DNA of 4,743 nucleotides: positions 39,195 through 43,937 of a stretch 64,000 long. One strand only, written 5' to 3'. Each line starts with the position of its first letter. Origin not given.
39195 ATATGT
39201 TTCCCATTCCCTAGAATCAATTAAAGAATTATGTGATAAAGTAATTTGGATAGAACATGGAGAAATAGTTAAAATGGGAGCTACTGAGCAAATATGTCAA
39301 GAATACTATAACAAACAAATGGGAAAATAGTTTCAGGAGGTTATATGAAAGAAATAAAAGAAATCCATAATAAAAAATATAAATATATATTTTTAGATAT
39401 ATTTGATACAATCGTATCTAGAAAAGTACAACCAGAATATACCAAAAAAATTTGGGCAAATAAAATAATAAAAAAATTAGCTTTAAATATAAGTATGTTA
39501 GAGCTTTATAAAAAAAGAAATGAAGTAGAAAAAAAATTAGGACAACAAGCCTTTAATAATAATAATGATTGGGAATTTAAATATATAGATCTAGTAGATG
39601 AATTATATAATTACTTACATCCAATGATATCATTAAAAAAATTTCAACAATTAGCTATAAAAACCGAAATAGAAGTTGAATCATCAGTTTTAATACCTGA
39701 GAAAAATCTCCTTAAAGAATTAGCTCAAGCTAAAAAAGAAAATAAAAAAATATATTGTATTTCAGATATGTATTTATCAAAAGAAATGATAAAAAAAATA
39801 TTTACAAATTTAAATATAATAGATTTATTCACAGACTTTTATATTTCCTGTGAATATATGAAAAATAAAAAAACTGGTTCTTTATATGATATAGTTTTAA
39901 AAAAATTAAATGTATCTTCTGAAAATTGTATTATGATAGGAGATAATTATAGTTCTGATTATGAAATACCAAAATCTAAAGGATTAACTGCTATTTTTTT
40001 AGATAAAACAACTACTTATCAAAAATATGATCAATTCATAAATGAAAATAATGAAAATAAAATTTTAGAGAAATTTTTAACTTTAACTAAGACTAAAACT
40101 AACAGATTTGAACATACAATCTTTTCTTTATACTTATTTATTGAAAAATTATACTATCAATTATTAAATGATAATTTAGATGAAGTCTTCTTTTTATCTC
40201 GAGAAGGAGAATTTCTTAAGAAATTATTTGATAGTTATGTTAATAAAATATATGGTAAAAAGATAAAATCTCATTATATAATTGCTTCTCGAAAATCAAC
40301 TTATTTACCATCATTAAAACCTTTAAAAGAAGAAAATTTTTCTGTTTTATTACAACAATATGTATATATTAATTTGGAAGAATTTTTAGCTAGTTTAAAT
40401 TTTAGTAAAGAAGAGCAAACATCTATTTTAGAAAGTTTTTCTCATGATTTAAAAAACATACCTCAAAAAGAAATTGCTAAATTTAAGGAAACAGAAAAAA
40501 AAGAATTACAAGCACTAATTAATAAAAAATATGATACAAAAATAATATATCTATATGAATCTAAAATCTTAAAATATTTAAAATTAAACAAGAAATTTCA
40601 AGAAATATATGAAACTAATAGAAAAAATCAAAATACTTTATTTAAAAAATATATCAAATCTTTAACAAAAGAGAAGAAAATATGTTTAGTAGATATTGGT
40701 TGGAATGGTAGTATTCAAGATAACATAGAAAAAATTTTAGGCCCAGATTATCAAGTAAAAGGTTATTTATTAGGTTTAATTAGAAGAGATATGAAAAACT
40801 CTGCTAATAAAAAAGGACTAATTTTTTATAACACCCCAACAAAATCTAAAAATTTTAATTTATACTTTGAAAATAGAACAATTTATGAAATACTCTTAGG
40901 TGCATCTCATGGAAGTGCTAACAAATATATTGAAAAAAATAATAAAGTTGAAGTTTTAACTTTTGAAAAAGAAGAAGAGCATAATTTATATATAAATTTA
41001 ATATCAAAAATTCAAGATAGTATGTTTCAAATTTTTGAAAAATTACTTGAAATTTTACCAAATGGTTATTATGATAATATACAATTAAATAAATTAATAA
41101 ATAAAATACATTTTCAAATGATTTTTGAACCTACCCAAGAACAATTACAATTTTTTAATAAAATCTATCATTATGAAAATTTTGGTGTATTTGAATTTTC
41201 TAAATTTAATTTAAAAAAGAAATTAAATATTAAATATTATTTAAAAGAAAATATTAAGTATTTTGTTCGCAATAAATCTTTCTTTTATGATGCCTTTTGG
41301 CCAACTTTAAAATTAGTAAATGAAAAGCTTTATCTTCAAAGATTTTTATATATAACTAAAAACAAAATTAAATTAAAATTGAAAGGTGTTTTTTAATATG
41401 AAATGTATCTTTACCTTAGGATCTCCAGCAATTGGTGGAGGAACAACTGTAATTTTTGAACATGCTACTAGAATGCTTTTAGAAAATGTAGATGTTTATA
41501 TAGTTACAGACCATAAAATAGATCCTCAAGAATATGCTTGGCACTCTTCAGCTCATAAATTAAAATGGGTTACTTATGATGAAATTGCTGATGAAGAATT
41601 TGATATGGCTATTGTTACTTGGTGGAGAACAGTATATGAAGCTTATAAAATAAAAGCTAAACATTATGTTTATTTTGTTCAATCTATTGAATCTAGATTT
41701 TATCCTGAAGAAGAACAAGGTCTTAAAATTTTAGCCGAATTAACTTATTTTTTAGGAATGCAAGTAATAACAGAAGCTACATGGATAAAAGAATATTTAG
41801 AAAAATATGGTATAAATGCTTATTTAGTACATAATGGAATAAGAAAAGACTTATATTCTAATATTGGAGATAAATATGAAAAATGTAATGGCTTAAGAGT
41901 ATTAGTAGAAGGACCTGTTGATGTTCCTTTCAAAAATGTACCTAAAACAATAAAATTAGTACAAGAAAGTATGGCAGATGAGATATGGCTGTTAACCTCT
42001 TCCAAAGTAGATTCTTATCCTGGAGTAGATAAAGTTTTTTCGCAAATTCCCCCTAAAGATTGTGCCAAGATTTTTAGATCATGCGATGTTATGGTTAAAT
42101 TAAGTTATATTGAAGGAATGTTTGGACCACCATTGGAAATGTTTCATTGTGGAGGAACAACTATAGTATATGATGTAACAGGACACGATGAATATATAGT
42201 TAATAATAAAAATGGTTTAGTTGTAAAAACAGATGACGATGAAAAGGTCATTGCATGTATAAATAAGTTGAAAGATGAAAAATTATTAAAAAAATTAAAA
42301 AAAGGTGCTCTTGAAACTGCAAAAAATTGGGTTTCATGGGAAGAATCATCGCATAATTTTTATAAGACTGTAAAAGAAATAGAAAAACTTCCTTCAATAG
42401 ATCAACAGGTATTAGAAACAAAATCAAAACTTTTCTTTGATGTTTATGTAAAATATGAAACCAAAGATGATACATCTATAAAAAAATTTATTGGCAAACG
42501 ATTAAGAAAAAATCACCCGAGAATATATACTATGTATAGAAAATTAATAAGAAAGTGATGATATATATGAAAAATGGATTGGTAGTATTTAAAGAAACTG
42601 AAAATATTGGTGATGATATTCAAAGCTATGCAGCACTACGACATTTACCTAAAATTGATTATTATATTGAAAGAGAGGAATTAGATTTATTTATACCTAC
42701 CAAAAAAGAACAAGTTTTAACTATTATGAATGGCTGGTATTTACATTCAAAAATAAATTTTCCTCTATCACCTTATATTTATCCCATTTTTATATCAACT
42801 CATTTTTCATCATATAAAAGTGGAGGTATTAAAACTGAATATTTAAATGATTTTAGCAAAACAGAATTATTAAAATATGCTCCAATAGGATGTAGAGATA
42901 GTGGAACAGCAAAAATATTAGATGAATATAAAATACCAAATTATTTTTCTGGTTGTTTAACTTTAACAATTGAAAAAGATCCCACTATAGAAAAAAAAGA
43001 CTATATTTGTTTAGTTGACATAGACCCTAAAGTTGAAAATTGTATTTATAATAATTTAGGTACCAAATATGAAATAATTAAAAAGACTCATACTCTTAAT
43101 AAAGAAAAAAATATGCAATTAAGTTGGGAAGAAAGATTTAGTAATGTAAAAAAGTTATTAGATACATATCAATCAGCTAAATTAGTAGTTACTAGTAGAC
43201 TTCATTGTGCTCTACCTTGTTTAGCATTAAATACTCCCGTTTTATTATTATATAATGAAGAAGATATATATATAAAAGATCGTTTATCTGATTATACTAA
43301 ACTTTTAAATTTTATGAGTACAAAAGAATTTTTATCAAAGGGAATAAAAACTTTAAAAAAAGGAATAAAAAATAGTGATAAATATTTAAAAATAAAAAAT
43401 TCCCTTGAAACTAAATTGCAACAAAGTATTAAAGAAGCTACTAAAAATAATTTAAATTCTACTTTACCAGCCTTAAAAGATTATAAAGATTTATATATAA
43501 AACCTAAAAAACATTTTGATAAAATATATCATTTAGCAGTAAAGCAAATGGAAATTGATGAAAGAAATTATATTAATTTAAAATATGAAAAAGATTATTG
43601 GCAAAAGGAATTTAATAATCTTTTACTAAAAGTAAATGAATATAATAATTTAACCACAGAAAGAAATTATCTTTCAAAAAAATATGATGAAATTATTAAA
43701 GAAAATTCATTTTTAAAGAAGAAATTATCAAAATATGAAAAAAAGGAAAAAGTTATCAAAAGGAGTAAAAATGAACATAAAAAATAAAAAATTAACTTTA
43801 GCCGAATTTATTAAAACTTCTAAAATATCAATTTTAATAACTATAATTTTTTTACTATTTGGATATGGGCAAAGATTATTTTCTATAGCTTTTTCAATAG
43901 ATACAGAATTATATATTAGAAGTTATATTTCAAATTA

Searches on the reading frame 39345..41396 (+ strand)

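Call 32: search_protein_families(library=pfam, proteins=[window:39345-41396:+], max_evalue=0.00001)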
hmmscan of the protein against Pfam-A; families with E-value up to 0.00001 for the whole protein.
window:39345-41396:+ (683 aa): 1 family
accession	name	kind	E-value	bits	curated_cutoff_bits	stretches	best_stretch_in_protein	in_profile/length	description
PF00702.32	Hydrolase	-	3.5e-09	37.8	26.4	1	12-206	1-184/191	haloacid dehalogenase-like hydrolase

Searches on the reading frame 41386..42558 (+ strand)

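Call 32: search_protein_families(library=pfam, proteins=[window:41386-42558:+], max_evalue=0.00001)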
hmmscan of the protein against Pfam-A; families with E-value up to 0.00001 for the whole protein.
window:41386-42558:+ (390 aa): 2 families
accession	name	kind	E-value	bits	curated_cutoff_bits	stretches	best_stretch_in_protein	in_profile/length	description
PF00534.26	Glycos_transf_1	-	3.5e-12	46.6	26.4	1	217-308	77-169/172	Glycosyl transferases group 1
PF13692.12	Glyco_trans_1_4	-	4.6e-08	33.9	27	1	224-295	68-139/142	Glycosyl transferases group 1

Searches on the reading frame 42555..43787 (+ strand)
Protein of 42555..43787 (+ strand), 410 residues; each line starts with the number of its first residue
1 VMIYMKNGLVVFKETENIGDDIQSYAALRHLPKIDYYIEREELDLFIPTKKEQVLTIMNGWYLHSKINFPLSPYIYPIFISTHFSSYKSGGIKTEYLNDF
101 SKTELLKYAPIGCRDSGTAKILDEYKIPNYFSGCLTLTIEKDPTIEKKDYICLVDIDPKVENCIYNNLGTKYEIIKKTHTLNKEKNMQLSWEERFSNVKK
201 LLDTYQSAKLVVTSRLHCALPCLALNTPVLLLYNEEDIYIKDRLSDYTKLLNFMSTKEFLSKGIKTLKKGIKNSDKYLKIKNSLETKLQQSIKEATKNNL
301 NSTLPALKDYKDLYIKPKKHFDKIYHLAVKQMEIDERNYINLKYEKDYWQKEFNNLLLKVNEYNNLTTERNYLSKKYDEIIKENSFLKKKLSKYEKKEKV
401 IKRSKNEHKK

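Call 64: search_protein_families(library=pfam, proteins=[window:42555-43787:+], max_evalue=0.00001)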
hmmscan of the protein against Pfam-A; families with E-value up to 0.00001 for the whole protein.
window:42555-43787:+ (410 aa): 1 family
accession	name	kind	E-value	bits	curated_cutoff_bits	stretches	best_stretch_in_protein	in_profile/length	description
PF04230.19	PS_pyruv_trans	-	2.1e-20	74.2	25.3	1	17-234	1-278/280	Polysaccharide pyruvyl transferase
